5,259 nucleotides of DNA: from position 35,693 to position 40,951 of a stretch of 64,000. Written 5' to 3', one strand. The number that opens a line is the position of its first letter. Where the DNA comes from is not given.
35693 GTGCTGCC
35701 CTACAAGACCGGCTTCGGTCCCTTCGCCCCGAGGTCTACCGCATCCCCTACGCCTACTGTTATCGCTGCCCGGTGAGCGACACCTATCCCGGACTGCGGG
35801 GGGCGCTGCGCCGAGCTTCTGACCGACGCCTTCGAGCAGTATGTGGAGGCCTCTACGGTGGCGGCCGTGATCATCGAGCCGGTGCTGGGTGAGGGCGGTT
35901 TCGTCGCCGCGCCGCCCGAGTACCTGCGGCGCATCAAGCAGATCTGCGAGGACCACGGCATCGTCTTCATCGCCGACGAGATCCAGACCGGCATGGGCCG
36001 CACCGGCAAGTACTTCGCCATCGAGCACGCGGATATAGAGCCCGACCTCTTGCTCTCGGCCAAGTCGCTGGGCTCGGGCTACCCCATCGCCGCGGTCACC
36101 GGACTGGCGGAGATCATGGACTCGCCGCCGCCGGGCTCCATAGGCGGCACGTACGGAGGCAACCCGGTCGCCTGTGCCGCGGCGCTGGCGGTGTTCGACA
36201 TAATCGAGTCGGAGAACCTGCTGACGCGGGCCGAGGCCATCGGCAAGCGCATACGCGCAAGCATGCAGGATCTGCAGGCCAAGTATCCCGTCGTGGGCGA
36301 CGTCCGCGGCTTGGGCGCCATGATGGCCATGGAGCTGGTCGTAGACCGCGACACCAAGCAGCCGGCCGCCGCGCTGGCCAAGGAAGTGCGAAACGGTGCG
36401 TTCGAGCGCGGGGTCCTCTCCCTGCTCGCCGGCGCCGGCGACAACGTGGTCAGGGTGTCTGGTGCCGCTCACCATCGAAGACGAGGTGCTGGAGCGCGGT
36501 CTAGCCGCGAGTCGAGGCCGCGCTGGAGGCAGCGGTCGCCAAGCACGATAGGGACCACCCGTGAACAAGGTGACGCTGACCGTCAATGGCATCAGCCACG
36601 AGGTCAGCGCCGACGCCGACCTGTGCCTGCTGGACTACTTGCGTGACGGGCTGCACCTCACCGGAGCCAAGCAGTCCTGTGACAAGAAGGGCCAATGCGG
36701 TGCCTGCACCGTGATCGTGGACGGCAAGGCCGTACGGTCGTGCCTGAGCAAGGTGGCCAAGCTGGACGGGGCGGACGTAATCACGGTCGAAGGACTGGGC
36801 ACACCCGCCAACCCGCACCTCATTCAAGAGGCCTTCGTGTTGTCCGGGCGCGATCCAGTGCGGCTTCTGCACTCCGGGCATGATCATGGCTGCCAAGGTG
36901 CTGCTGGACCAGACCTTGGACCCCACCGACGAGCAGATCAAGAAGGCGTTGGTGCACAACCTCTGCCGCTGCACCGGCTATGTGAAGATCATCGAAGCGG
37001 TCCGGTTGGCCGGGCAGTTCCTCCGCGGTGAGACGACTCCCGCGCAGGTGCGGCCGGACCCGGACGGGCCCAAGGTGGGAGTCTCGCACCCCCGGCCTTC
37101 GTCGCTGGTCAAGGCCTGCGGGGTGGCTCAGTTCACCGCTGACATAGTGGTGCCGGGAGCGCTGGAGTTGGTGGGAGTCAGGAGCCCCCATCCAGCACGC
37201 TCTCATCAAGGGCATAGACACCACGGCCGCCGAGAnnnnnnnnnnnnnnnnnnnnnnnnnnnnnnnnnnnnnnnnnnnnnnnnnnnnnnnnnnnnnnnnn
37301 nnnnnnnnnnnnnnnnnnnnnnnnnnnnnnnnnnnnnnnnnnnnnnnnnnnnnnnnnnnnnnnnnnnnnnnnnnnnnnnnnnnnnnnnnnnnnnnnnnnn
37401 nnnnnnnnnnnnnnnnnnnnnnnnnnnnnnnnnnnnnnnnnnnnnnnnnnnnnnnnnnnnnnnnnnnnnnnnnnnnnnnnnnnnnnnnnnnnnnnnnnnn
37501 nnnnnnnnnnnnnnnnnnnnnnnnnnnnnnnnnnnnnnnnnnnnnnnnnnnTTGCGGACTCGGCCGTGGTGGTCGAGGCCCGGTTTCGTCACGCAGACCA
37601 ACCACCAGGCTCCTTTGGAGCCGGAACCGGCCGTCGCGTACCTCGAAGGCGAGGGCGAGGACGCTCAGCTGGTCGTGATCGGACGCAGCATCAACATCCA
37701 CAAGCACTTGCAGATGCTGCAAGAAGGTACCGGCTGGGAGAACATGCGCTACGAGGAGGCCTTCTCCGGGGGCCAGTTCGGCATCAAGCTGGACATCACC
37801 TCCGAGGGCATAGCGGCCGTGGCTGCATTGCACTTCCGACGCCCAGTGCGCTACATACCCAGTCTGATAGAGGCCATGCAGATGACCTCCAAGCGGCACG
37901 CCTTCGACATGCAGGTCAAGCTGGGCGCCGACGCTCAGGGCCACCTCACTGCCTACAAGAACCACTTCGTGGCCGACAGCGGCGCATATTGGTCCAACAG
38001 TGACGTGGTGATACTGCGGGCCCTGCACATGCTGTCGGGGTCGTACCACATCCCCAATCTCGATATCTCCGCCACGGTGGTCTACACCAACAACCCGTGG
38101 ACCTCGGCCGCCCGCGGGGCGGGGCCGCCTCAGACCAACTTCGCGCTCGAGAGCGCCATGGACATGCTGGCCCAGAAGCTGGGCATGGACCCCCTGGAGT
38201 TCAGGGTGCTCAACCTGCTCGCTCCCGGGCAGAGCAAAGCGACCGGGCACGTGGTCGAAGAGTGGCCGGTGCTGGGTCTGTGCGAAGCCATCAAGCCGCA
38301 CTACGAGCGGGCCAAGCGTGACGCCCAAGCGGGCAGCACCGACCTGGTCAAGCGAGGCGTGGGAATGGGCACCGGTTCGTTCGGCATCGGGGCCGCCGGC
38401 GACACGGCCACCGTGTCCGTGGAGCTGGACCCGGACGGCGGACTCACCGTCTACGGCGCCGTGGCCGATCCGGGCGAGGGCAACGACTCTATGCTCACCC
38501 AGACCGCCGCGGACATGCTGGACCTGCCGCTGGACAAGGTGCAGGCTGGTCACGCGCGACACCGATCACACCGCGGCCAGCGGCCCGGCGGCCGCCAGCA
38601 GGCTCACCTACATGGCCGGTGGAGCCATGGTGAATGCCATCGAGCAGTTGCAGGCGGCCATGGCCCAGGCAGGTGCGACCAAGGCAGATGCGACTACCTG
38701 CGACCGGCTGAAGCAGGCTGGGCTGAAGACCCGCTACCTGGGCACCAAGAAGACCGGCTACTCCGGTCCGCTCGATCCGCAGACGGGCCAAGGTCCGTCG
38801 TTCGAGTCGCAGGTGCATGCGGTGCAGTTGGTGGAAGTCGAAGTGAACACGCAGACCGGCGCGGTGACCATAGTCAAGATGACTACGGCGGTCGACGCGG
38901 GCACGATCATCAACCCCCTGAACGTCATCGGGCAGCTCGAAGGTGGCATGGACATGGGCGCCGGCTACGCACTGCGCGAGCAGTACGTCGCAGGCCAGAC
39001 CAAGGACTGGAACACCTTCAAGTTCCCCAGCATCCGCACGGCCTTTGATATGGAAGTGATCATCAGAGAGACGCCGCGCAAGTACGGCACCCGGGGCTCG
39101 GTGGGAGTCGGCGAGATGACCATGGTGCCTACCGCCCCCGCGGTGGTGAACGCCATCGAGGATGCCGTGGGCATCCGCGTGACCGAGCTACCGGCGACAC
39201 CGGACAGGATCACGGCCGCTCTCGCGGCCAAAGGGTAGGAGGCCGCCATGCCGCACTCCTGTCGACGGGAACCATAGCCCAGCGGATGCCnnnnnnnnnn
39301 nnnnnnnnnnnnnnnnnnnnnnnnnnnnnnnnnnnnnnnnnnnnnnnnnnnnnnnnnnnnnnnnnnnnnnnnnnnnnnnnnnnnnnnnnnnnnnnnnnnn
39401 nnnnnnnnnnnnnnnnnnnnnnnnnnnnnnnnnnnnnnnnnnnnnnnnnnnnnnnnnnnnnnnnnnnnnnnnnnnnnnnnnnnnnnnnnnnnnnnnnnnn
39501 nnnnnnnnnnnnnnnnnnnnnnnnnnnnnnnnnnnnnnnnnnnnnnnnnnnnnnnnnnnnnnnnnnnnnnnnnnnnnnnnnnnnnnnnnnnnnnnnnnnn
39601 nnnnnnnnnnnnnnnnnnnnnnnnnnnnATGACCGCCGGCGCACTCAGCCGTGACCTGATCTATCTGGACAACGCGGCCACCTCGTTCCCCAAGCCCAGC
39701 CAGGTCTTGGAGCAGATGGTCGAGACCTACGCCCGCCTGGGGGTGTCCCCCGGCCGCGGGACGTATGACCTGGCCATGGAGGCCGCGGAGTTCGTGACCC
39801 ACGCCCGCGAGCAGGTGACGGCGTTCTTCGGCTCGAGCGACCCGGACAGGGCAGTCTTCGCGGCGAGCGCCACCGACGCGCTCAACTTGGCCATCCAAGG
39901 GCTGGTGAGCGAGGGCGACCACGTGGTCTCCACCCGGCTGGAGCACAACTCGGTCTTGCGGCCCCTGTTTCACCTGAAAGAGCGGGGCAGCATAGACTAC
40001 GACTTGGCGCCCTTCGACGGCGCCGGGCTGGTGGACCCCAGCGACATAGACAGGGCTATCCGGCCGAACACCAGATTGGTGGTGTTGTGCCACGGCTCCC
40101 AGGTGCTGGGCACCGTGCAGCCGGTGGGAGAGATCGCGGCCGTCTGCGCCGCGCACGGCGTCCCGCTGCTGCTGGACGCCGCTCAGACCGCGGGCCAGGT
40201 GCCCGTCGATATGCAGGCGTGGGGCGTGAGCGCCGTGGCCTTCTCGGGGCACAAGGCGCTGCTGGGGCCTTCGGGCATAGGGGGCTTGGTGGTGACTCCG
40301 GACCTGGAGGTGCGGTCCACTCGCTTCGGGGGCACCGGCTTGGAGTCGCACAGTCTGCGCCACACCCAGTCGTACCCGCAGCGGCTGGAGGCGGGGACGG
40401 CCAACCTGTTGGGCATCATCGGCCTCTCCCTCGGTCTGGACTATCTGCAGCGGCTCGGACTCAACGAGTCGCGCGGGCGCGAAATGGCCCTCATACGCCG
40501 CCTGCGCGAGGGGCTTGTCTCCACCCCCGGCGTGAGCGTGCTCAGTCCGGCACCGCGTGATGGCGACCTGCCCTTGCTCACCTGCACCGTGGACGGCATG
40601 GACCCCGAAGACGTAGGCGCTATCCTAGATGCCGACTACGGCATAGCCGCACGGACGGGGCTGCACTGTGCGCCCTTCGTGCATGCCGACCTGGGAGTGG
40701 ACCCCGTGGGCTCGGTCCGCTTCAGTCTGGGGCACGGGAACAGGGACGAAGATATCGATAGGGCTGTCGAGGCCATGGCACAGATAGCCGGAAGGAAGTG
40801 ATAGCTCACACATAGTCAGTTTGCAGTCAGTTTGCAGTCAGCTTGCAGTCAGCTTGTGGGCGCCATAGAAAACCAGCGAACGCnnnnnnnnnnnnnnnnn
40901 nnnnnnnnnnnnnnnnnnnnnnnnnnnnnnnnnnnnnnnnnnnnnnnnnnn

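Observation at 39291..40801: TusE/DsrC-like single-Cys carrier + cysteine desulfurase, ATGA-coupled, wedged between Mop genes: candidate dedicated Moco-sulfuration relay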

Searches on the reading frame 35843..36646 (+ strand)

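Call 52: search_protein_families(library=pfam, proteins=[window:35843-36646:+], max_evalue=0.00001)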
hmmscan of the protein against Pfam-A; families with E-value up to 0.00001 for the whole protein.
window:35843-36646:+ (267 aa): 1 family
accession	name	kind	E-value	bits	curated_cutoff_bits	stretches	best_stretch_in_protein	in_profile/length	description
PF00202.27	Aminotran_3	-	2.5e-70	237.6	30.5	1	3-205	188-381/403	Aminotransferase class-III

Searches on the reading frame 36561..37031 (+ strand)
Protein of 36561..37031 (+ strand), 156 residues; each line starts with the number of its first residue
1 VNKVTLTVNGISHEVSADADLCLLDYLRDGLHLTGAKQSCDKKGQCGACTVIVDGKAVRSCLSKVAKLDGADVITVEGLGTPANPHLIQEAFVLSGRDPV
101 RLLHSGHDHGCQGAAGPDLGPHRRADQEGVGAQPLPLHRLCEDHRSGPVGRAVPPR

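Call 3: search_protein_families(library=pfam, proteins=[window:36561-37031:+], max_evalue=0.01)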
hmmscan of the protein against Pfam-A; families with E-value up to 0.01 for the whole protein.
window:36561-37031:+ (156 aa): 3 families
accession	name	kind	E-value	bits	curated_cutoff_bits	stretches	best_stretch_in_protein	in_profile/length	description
PF00111.32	Fer2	-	1.3e-08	35.1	21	1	7-61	2-55/77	2Fe-2S iron-sulfur cluster binding domain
PF13085.11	Fer2_3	-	7.5e-05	23.1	27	1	38-79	50-89/107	2Fe-2S iron-sulfur cluster binding domain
PF13510.11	Fer2_4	-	0.0032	17.9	22.8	0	3-66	3-72/82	2Fe-2S iron-sulfur cluster binding domain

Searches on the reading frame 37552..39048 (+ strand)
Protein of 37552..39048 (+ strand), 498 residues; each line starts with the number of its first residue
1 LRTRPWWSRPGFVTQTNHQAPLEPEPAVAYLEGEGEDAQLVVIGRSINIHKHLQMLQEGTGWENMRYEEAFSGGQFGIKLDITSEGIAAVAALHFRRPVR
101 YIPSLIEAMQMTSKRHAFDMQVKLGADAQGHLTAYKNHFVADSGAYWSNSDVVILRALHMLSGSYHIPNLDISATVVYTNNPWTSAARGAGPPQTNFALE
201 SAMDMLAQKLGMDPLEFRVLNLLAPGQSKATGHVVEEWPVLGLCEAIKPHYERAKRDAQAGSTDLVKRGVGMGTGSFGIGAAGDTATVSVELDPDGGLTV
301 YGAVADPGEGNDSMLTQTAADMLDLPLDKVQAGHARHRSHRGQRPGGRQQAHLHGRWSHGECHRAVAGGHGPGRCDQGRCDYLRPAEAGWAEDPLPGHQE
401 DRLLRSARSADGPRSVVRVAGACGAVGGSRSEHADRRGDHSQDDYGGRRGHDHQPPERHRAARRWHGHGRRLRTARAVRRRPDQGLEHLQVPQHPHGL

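Call 3: search_protein_families(library=pfam, proteins=[window:37552-39048:+], max_evalue=0.01)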
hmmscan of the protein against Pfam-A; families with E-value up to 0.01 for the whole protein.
window:37552-39048:+ (498 aa): 2 families
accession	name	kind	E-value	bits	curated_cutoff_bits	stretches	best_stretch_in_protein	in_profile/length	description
PF02738.23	MoCoBD_1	-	6.4e-58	196.2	27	1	12-222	33-244/244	Molybdopterin cofactor-binding domain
PF20256.3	MoCoBD_2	-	2.8e-12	47.2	27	1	251-333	8-95/283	Molybdopterin cofactor-binding domain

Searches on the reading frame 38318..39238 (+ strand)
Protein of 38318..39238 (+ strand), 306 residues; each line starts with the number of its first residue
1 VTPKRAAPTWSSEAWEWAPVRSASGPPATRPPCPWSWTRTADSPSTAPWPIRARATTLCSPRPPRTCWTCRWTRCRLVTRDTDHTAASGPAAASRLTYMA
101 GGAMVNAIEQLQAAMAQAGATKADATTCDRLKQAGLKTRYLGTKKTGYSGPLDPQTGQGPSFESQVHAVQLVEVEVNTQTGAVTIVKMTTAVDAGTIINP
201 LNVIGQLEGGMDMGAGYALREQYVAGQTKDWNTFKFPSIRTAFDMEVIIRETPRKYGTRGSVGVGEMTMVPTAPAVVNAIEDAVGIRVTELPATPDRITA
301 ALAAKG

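Call 3: search_protein_families(library=pfam, proteins=[window:38318-39238:+], max_evalue=0.01)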
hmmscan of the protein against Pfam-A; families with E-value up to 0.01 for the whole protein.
window:38318-39238:+ (306 aa): 1 family
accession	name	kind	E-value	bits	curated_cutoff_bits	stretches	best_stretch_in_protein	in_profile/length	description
PF20256.3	MoCoBD_2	-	2.3e-34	119.6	27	1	74-240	91-280/283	Molybdopterin cofactor-binding domain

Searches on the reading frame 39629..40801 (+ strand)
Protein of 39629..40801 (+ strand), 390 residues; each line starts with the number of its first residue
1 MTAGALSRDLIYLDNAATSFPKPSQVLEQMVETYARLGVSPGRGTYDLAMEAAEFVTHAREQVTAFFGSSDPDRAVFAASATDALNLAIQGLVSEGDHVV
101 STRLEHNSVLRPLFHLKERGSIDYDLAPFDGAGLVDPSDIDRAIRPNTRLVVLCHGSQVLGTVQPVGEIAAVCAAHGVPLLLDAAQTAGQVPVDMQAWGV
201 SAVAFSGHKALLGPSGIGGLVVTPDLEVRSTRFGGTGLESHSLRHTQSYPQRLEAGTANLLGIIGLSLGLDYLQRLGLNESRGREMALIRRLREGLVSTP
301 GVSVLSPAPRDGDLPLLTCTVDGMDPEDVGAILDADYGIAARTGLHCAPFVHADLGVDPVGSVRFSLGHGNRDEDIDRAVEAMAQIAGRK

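Call 3: search_protein_families(library=pfam, proteins=[window:39629-40801:+], max_evalue=0.01)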
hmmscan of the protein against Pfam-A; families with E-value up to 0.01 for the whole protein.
window:39629-40801:+ (390 aa): 6 families
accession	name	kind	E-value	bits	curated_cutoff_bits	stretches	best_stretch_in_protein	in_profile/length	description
PF00266.25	Aminotran_5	-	1.2e-87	294.8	21.5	1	11-378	1-370/371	Aminotransferase class-V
PF01041.23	DegT_DnrJ_EryC1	-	3.5e-14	53.2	19.8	1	73-312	40-271/360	DegT/DnrJ/EryC1/StrS aminotransferase family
PF01053.26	Cys_Met_Meta_PP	-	3.3e-08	32.9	27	1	73-228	68-218/381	Cys/Met metabolism PLP-dependent enzyme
PF01212.27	Beta_elim_lyase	-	6.7e-07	29.3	27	1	50-225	28-213/288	Beta-eliminating lyase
PF00155.27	Aminotran_1_2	-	0.00032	20.4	19.7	1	58-185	46-187/361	Aminotransferase class I and II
PF05889.19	SepSecS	-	0.0067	15.6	21.1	1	135-186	139-194/389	O-phosphoseryl-tRNA(Sec) selenium transferase, SepSecS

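Call 4: search_protein_families(library=ncbifam, proteins=[window:39629-40801:+], max_evalue=0.01)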
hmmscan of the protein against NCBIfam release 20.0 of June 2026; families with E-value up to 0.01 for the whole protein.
window:39629-40801:+ (390 aa): 54 families (the best 25 are shown)
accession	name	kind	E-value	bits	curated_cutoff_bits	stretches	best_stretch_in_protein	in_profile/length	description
TIGR01977.1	am_tr_V_EF2568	hypoth_equivalog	1.4e-115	386.3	377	1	11-386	1-376/376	cysteine desulfurase family protein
NF040779.1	Sec_lyase_SclA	exception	7.6e-89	298.2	525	1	11-386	1-376/378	selenocysteine lyase SclA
TIGR01979.1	sufS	subfamily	1.2e-73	248.3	475.1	1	8-386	17-398/403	SufS family cysteine desulfurase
NF041166.1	f2_encap_cargo1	exception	6.8e-64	217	800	1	8-385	244-622/623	family 2A encapsulin nanocompartment cargo protein cysteine desulfurase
NF006791.0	PRK09295.1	equivalog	2e-53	181.9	661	1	8-386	22-401/406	cysteine desulfurase SufS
NF008126.0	PRK10874.1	equivalog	1.1e-47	163.1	607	1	5-384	15-393/401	cysteine desulfurase CsdA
TIGR03392.1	FeS_syn_CsdA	equivalog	4.8e-47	161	493.6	1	5-384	12-390/398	cysteine desulfurase CsdA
TIGR03402.1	FeS_nifS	equivalog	6.4e-46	156.8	530.75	1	11-388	1-371/379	cysteine desulfurase NifS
TIGR01976.1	am_tr_V_VC1184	hypoth_equivalog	1e-43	150.2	352.35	1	7-383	16-401/401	cysteine desulfurase-like protein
TIGR03235.1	DNA_S_dndA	equivalog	2.6e-38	132.2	480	1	12-298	1-279/353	cysteine desulfurase DndA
NF010611.0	PRK14012.1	equivalog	2.8e-35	122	548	1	11-239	7-238/406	IscS subfamily cysteine desulfurase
TIGR02006.1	IscS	equivalog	7.7e-35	120.7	643.2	1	11-239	5-234/402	IscS subfamily cysteine desulfurase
NF002806.0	PRK02948.1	subfamily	1.9e-29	102.8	304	1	10-229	1-219/381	IscS subfamily cysteine desulfurase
TIGR04343.1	egtE_PLP_lyase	equivalog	3.8e-28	98.3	400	1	12-350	16-341/370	ergothioneine biosynthesis PLP-dependent enzyme EgtE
TIGR03403.1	nifS_epsilon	equivalog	2.7e-24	85.7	587.7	1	11-387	1-373/382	NifS family cysteine desulfurase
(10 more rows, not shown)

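Call 34: search_solved_structures(query=window:39629-40798:+, max_evalue=1e-20, show_alignments=1)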
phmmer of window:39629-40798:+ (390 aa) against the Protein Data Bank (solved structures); distinct sequences matched with E-value up to 1e-20: 66 (the best 60 are shown).
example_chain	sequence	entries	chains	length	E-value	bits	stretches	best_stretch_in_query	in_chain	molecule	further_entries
5b7s_A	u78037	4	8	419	2.7e-50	174.9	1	6-385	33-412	Cysteine desulfurase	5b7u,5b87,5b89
8kg1_A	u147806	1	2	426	2.4e-48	168.5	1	8-387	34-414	cysteine desulfurase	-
6mre_A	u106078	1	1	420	2.9e-48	168.2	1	9-386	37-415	Cysteine desulfurase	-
5j8q_A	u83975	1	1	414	3.2e-48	168.1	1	8-384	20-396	Cysteine desulfurase SufS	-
5xt5_A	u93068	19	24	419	3.4e-48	168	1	8-384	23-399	Cysteine desulfurase SufS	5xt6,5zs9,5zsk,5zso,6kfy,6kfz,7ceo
4w91_A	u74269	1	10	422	4.1e-48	167.7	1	8-384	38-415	Aminotransferase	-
7e6d_A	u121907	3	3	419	4.5e-48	167.6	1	8-384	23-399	Cysteine desulfurase SufS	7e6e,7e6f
6mr6_A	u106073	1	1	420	7.6e-48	166.8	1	9-386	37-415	Cysteine desulfurase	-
1i29_A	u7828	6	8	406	1.3e-47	166.1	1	9-386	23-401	CSDB | Selenocysteine lyase | Cysteine desulfurase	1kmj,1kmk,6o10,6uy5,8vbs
6ndn_A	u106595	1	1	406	1.3e-47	166.1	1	9-386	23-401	Cysteine desulfurase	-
5db5_A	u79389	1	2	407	1.3e-47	166.1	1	9-386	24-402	Cysteine desulfurase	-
1jf9_A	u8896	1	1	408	1.3e-47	166.1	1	9-386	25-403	SELENOCYSTEINE LYASE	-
6mr2_A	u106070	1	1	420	1.4e-47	166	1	9-386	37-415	Cysteine desulfurase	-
6mri_A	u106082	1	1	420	1.6e-47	165.8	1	9-386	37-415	Cysteine desulfurase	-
6mrh_A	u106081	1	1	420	5.1e-47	164.1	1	9-386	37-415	Cysteine desulfurase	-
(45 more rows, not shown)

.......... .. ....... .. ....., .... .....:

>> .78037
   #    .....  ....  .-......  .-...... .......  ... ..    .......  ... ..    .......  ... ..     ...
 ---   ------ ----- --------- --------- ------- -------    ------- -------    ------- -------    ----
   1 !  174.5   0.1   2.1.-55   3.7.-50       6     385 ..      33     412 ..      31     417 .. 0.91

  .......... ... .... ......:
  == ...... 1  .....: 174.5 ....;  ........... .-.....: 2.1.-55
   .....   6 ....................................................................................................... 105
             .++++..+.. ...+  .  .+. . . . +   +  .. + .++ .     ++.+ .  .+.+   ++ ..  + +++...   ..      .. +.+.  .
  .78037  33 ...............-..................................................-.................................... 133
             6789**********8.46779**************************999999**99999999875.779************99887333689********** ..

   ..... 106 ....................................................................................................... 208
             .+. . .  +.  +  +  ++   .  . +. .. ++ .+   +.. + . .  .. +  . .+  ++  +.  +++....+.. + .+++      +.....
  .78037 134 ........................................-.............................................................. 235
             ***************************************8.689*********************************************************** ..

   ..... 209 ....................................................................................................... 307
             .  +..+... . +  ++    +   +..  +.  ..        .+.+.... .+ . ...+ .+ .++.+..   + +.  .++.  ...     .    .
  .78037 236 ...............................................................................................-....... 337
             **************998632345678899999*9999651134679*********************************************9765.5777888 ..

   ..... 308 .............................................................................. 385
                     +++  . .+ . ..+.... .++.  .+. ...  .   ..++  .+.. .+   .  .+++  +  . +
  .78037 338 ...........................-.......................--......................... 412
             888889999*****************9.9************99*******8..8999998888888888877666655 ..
